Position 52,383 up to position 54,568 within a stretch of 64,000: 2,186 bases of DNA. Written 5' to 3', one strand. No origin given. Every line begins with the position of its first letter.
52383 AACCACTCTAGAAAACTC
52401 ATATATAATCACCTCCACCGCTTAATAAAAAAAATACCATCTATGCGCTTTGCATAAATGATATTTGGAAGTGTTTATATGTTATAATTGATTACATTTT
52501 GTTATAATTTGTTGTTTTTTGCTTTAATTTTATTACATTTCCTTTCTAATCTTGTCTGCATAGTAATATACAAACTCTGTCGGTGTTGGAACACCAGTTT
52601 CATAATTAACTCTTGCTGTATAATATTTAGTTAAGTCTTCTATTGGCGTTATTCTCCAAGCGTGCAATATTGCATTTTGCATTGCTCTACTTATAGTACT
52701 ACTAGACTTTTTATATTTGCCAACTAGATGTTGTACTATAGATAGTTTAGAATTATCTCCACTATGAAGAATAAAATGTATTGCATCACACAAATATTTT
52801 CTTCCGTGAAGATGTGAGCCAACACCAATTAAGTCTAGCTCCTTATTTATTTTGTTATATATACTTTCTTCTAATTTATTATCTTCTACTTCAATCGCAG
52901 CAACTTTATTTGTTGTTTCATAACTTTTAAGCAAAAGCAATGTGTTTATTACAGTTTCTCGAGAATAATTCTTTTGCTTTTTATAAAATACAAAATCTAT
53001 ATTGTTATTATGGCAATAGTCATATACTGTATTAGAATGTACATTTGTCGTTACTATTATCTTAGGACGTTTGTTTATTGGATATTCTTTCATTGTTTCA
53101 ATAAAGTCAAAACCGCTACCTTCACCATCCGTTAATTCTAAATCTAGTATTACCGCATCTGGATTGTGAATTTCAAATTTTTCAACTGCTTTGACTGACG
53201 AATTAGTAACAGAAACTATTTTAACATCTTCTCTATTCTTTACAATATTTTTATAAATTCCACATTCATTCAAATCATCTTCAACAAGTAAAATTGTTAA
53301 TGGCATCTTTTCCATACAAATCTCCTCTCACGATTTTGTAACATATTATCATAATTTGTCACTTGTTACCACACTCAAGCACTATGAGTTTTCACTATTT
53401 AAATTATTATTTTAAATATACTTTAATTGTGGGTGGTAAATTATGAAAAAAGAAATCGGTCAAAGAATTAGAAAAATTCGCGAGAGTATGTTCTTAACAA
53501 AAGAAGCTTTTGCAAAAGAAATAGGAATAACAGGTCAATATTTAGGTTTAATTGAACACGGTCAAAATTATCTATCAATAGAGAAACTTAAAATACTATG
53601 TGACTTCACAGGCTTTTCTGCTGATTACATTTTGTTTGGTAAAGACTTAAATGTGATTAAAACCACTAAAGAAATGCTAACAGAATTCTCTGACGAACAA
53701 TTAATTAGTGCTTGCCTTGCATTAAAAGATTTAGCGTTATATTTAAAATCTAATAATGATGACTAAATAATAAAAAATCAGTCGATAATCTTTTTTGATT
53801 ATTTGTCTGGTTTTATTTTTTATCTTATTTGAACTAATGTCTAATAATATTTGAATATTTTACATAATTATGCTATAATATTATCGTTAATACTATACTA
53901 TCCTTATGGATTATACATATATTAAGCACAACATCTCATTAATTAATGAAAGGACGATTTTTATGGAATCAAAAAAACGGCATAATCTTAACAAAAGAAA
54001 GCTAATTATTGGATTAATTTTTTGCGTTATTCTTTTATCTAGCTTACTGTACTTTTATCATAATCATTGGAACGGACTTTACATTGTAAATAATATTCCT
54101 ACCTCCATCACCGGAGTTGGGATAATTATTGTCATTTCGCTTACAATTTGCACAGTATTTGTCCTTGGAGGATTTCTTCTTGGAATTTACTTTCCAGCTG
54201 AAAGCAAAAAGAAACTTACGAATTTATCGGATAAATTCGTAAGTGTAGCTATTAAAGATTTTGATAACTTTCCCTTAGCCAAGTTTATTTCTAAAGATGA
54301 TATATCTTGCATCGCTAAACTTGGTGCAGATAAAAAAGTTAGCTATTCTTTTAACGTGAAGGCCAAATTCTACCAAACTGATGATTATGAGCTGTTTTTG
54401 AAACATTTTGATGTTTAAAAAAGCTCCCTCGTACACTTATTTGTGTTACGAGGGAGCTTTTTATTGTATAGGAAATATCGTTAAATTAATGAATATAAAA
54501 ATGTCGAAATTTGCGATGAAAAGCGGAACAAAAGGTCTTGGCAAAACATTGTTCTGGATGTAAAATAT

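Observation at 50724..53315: Unusual signalling module: Spo0A-type response regulator, SD-preceded 13-codon Trp/Tyr-rich ORF, and an AgrC/ComD-like multi-TM histidine kinase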

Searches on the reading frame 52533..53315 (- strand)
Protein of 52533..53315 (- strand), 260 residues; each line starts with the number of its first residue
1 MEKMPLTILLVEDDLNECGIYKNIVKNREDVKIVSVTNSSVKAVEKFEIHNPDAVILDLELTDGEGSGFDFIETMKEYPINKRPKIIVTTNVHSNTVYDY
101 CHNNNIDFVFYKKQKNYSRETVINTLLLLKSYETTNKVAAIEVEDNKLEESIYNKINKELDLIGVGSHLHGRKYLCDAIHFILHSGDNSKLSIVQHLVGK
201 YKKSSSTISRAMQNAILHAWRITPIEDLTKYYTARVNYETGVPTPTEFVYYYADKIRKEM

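Call 3: search_protein_families(library=pfam, proteins=[window:52533-53315:-], max_evalue=0.01)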
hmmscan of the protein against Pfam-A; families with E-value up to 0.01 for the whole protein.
window:52533-53315:- (260 aa): 3 families
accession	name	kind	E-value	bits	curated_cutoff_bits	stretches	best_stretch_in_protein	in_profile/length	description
PF08769.17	Spo0A_C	-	1.7e-14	54.1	25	1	156-256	1-104/104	Sporulation initiation factor Spo0A C terminal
PF00072.30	Response_reg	-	8.1e-10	39.3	30.2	1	8-109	1-97/111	Response regulator receiver domain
PF20274.4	cREC_REC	-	0.00013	23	27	1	10-94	3-73/88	Cyclic-phosphate processing Receiver domain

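Call 6: search_protein_families(library=ncbifam, proteins=[window:52533-53315:-], max_evalue=1)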
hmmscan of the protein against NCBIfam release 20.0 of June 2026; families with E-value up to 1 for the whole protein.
window:52533-53315:- (260 aa): 33 families (the best 25 are shown)
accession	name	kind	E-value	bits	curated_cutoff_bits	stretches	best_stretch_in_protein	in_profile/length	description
TIGR02875.1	spore_0_A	equivalog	4.6e-25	88.4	200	1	6-259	3-258/262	sporulation transcription factor Spo0A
NF009206.0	PRK12555.1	subfamily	1.1e-09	37.7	342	1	7-202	2-194/340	chemotaxis-specific protein-glutamate methyltransferase CheB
NF001965.0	PRK00742.1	subfamily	2.1e-06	27.2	293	1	4-113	2-109/357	chemotaxis-specific protein-glutamate methyltransferase CheB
NF007935.0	PRK10651.1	equivalog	4.1e-06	26.1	250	1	3-90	4-87/216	two-component system response regulator NarL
NF008677.0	PRK11697.1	equivalog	1.8e-05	24.2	246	1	6-138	2-124/238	two-component system response regulator BtsR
NF008302.0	PRK11091.1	equivalog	1.9e-05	23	838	1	3-152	523-665/779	aerobic respiration two-component sensor histidine kinase ArcB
NF047785.1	respo_reg_MadR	equivalog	4.6e-05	22.9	300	1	9-103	4-98/209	MadR family response regulator transcription factor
NF047654.1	DiguCycDgcRLepto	equivalog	0.00013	21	500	1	7-110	4-104/295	diguanylate cyclase DgcR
TIGR02956.1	TMAO_torS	equivalog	0.0002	19.6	676.5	1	5-108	701-802/967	TMAO reductase system sensor histidine kinase/response regulator TorS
NF052445.1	RespRegMctR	equivalog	0.00031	20.2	300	1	7-83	3-77/205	two-component system response regulator MctR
NF045717.1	DVU0259_DivK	exception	0.00036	20.7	160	1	4-94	1-87/117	DVU0259 family response regulator domain-containing protein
NF011896.0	PRK15369.1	equivalog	0.00049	19.8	242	1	5-91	3-85/211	two component system response regulator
NF040689.1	MtrAB_MtrA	equivalog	0.00076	18.9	300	1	8-107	1-94/219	MtrAB system response regulator MtrA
TIGR03787.1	marine_sort_RR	equivalog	0.00098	18.7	335.7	1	8-89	3-81/227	proteobacterial dedicated sortase system response regulator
NF033791.1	ActR_PrrA_rreg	equivalog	0.0011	19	250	1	7-90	3-81/173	ActR/PrrA/RegA family redox response regulator transcription factor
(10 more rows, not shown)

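Call 9: find_homologous_proteins(query=window:52533-53315:-)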
Query window:52533-53315:- (260 aa): 1746 proteins with E <= 0.001 among 2543 candidates; the best 120 are listed.
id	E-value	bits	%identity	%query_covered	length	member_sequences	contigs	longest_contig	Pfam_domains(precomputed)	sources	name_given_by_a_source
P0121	5.2e-157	539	92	100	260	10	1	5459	PF00072.31,PF08769.18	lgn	-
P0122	3.6e-150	516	88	100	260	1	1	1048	PF00072.31,PF08769.18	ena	-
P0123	1.5e-149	514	85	100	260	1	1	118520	PF00072.31,PF08769.18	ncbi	-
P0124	1.6e-145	501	87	100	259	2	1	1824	PF00072.31,PF08769.18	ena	-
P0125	1.8e-145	501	86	100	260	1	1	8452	PF00072.31,PF08769.18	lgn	-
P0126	4.0e-143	493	83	100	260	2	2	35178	PF00072.31,PF08769.18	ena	-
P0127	8.2e-142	489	82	100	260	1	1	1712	PF00072.31,PF08769.18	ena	-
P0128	1.9e-140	484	82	98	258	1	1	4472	PF20274.5,PF00072.31,PF08769.18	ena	-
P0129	4.2e-139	480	80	100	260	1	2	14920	PF00072.31,PF08769.18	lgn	-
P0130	8.2e-139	479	82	100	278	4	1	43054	PF00072.31,PF08769.18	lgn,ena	-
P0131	2.7e-138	477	82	100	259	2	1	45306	PF00072.31,PF08769.18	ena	-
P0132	6.8e-138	476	82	100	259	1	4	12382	PF00072.31,PF08769.18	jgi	-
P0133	4.1e-137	473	80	100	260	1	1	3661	PF20274.5,PF00072.31,PF08769.18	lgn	-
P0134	1.5e-136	472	80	98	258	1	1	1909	PF00072.31,PF08769.18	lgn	-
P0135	1.5e-136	472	81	100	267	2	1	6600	PF00072.31,PF08769.18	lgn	-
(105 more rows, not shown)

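Call 69: search_protein_families(library=padloc, proteins=[window:52533-53315:-], max_evalue=0.01)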
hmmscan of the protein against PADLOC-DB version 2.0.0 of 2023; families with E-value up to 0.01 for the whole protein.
window:52533-53315:- (260 aa): 1 family
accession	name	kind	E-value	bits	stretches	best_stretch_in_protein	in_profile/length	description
PDLC00405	SduA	-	0.0006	17.4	1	6-162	7-170/323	DUF4263 domain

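Call 70: search_protein_families(library=phrogs, proteins=[window:52533-53315:-], max_evalue=0.001)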
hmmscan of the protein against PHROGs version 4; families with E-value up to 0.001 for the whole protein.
window:52533-53315:- (260 aa): 3 families
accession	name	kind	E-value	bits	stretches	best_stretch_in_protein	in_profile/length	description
phrog_37855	-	unknown function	9.3e-19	68.5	1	1-257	1-268/278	-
phrog_731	-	unknown function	6.5e-07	29.9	1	7-91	3-81/227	-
phrog_5982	-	unknown function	3.3e-05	22.9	1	2-153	865-1006/1030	-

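Call 87: search_solved_structures(query=window:52533-53315:-, max_evalue=0.001, show_alignments=2)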
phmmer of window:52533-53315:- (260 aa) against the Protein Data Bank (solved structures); distinct sequences matched with E-value up to 0.001: 5.
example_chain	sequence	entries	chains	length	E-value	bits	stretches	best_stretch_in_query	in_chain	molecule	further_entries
1fc3_A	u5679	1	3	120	1.2e-08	37.9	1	158-259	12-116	SPO0A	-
1lq1_A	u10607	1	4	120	4.1e-07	32.9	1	157-259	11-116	Stage 0 sporulation protein A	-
3b2n_A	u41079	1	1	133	0.00016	24.5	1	4-114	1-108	Uncharacterized protein Q99UF4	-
9phz_E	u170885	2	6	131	0.0003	23.5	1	8-92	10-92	Stage 0 sporulation protein A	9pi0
3heb_A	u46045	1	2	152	0.00092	21.9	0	4-119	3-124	Response regulator receiver domain protein (CheY)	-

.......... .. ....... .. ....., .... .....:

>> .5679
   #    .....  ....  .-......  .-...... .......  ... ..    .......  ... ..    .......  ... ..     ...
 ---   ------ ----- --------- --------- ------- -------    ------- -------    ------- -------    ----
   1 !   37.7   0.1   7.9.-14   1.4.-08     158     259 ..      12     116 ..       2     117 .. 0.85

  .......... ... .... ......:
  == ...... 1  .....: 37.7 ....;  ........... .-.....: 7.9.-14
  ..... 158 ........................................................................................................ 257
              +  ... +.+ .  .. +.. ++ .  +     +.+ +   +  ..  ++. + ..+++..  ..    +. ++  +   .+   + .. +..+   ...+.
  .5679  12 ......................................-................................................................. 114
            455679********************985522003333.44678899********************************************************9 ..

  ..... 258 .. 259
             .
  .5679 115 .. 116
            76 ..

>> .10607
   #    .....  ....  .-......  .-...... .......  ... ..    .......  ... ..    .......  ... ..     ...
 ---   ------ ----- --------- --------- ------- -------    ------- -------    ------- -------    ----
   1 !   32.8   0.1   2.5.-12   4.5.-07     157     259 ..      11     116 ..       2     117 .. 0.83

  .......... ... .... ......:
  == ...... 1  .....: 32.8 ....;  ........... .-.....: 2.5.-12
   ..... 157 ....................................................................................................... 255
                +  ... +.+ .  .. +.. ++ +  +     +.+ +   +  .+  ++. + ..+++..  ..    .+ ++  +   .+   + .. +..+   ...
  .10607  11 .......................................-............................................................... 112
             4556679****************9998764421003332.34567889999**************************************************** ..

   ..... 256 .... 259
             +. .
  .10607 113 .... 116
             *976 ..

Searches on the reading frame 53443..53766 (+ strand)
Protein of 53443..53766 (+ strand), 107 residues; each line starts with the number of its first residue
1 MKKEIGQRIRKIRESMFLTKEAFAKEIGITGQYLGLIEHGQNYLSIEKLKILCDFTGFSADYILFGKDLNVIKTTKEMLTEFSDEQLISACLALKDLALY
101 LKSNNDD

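Call 3: search_protein_families(library=pfam, proteins=[window:53443-53766:+], max_evalue=0.01)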
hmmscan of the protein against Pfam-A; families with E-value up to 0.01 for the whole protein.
window:53443-53766:+ (107 aa): 4 families
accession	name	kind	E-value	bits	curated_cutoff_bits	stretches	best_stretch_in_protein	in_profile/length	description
PF01381.28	HTH_3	-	3.5e-09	37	23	1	9-63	1-55/55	Helix-turn-helix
PF12844.13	HTH_19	-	1e-08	35.4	30.2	1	6-68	1-63/64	Helix-turn-helix domain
PF13560.12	HTH_31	-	3.1e-06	27.8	27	1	4-60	1-58/64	Helix-turn-helix domain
PF13443.12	HTH_26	-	0.0044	17.7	22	1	8-57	1-51/63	Cro/C1-type HTH DNA-binding domain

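Call 6: search_protein_families(library=ncbifam, proteins=[window:53443-53766:+], max_evalue=1)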
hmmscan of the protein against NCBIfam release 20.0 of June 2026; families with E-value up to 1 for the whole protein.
window:53443-53766:+ (107 aa): 10 families
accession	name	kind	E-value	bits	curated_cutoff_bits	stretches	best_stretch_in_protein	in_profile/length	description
NF006015.0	PRK08154.1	subfamily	2e-07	30.5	204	1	3-96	29-124/314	anaerobic benzoate catabolism transcriptional regulator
TIGR03070.1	couple_hipB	subfamily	1.7e-06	27.8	71.65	1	3-57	1-55/58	type II toxin-antitoxin system Y4mF family antitoxin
NF041951.1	phage_RstR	subfamily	1.4e-05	25.3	80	1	5-71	3-69/108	RstR family transcriptional repressor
NF038139.1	Reg_Aceta_RamB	equivalog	1.5e-05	23.8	700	1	5-80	3-78/465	acetate metabolism transcriptional regulator RamB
NF007257.0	PRK09706.1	subfamily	5.5e-05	23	101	1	3-71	4-72/135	transcriptional repressor DicA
NF041575.1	antitoxPezA_Strep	equivalog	8.6e-05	22.6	290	1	5-63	2-58/158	type II toxin-antitoxin system antitoxin PezA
NF047948.1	male_kill_WMK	equivalog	0.00024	20.6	300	1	3-55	4-56/300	WO male-killing family protein Wmk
TIGR00270.2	TIGR00270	equivalog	0.0095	15.8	110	1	6-41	77-112/159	multiprotein bridging factor aMBF1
TIGR03830.1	CxxCG_CxxCG_HTH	subfamily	0.068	13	61.8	1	4-41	65-102/127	type II TA system antitoxin MqsA family protein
TIGR02607.1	antidote_HigA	equivalog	0.13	12.1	47.7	1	14-62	17-65/81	HigA family addiction module antitoxin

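Call 69: search_protein_families(library=padloc, proteins=[window:53443-53766:+], max_evalue=0.01)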
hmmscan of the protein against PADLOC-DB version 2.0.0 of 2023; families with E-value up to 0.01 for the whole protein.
window:53443-53766:+ (107 aa): 12 families
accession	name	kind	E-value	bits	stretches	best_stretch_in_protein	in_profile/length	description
PDLC02926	HTH_VI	-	1.5e-09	36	1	5-86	2-83/92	-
PDLC03665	Control_protein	-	1.3e-07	29.8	1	5-53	9-58/77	control protein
PDLC04775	PDC-M69A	-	5e-06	25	1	3-86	6-89/113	-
PDLC03664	Control_protein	-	5.3e-06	24.8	1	5-47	14-56/74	control protein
PDLC03947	RmrA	-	0.00015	18.8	1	3-69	10-74/383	-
PDLC03952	RmrA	-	0.00071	16.5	1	5-56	23-74/395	-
PDLC03954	RmrA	-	0.00085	16.3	1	6-73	12-79/380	-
PDLC03949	RmrA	-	0.001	16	1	7-75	5-72/363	-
PDLC04142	capH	-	0.0014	17.7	1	2-64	4-66/103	capH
PDLC03953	RmrA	-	0.0014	16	1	3-61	4-62/373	-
PDLC03944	RmrA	-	0.0015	15.6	1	5-71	7-73/384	-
PDLC03951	RmrA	-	0.0036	14.3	1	6-64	10-68/400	-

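Call 70: search_protein_families(library=phrogs, proteins=[window:53443-53766:+], max_evalue=0.001)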
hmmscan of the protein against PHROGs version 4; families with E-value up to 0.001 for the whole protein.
window:53443-53766:+ (107 aa): 10 families
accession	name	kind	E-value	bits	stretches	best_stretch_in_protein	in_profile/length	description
phrog_8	-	transcription regulation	4e-12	47.2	1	3-82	160-234/346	transcriptional regulator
phrog_4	-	transcription regulation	6.3e-09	36.3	1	1-73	133-201/400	transcriptional repressor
phrog_3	-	transcription regulation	7.7e-09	36.8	1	1-76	85-158/430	transcriptional repressor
phrog_2439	-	transcription regulation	1.8e-07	31.4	1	5-70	8-72/367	transcriptional regulator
phrog_38149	-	unknown function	2.5e-05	25.3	1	2-54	6-58/190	-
phrog_2967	-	transcription regulation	0.00013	22.6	1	2-67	8-73/225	transcriptional regulator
phrog_147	-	transcription regulation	0.00019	22.8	1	1-58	1-59/100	transcriptional regulator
phrog_3557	-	transcription regulation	0.00055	21.1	1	4-85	13-93/142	transcriptional regulator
phrog_1373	-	transcription regulation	0.00055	21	1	4-64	63-123/166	transcriptional regulator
phrog_11187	-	transcription regulation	0.00087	20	0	3-41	6-44/63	transcriptional regulator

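Call 73: search_solved_structures(query=window:53443-53766:+, max_evalue=0.01, show_alignments=1)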
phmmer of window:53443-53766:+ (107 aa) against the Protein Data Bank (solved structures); distinct sequences matched with E-value up to 0.01: 5.
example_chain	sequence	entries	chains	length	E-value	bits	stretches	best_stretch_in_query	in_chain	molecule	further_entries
9sf2_A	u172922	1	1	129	3.6e-05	27.4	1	3-79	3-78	Transcriptional regulator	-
2p5t_A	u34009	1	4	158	0.00067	23.3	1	5-68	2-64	Putative transcriptional regulator PezA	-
1y7y_A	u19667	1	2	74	0.0041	20.8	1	4-49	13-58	C.AhdI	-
7t5u_A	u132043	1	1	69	0.0053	20.5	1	4-64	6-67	Helix-turn-helix domain-containing protein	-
5fd4_A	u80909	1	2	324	0.0091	19.7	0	3-58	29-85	ComR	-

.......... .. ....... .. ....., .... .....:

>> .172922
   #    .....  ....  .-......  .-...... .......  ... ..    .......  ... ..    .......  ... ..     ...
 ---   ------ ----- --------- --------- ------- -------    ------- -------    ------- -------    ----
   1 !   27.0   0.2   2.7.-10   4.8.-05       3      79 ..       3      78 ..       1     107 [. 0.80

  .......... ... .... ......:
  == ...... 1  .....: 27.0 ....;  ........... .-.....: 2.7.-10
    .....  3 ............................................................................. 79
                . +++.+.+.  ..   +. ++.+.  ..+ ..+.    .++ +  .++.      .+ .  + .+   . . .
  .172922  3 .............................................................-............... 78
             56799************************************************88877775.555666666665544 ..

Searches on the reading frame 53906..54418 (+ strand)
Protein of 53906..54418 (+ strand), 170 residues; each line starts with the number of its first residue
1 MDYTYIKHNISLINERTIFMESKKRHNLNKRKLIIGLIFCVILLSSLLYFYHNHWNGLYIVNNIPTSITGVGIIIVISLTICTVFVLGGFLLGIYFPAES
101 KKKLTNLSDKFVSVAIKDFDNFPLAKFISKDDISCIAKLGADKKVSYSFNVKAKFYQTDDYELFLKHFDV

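Call 3: search_protein_families(library=pfam, proteins=[window:53906-54418:+], max_evalue=0.01)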
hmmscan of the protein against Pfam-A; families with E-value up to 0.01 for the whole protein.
window:53906-54418:+ (170 aa): 2 families
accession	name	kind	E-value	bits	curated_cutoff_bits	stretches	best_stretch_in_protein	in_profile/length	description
PF14093.11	DUF4271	-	0.0016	18.8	29.7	1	11-104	29-120/206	Domain of unknown function (DUF4271)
PF01757.29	Acyl_transf_3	-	0.002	17.7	31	1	27-106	146-211/326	Acyltransferase domain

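Call 6: search_protein_families(library=ncbifam, proteins=[window:53906-54418:+], max_evalue=1)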
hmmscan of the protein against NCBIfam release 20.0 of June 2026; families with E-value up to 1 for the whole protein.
window:53906-54418:+ (170 aa): 3 families
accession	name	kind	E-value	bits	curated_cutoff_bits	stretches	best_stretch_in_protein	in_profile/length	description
NF041571.1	alkn_up_AupA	equivalog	0.053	12.1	840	1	101-153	303-354/444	alkane uptake protein AupA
NF009107.0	PRK12452.1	equivalog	0.23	10.2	787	1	31-79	2-50/509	cardiolipin synthase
NF045849.1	ICE_MMCAP2_0565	equivalog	0.24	11.1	40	1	27-46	50-69/80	Mbov_0395 family pilin-like conjugal transfer protein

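Call 45: search_protein_families(library=pfam, proteins=[window:53906-54418:+], max_evalue=1)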
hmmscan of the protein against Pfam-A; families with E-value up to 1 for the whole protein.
window:53906-54418:+ (170 aa): 5 families
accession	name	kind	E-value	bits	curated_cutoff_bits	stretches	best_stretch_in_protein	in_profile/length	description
PF14093.11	DUF4271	-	0.0016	18.8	29.7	1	11-104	29-120/206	Domain of unknown function (DUF4271)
PF01757.29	Acyl_transf_3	-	0.002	17.7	31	1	27-106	146-211/326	Acyltransferase domain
PF03124.20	EXS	-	0.037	13.8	25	1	13-142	30-141/330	EXS family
PF06703.16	SPC25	-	0.039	14.1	24.3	1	22-58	19-55/159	Microsomal signal peptidase 25 kDa subunit (SPC25)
PF13800.11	Sigma_reg_N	-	0.24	12.1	26.3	0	74-114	15-56/91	Sigma factor regulator N-terminal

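Call 69: search_protein_families(library=padloc, proteins=[window:53906-54418:+], max_evalue=0.01)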
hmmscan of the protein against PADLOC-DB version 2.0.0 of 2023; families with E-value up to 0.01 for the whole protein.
window:53906-54418:+ (170 aa): 0 families

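Call 70: search_protein_families(library=phrogs, proteins=[window:53906-54418:+], max_evalue=0.001)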
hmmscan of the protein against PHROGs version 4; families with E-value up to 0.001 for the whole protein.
window:53906-54418:+ (170 aa): 0 families
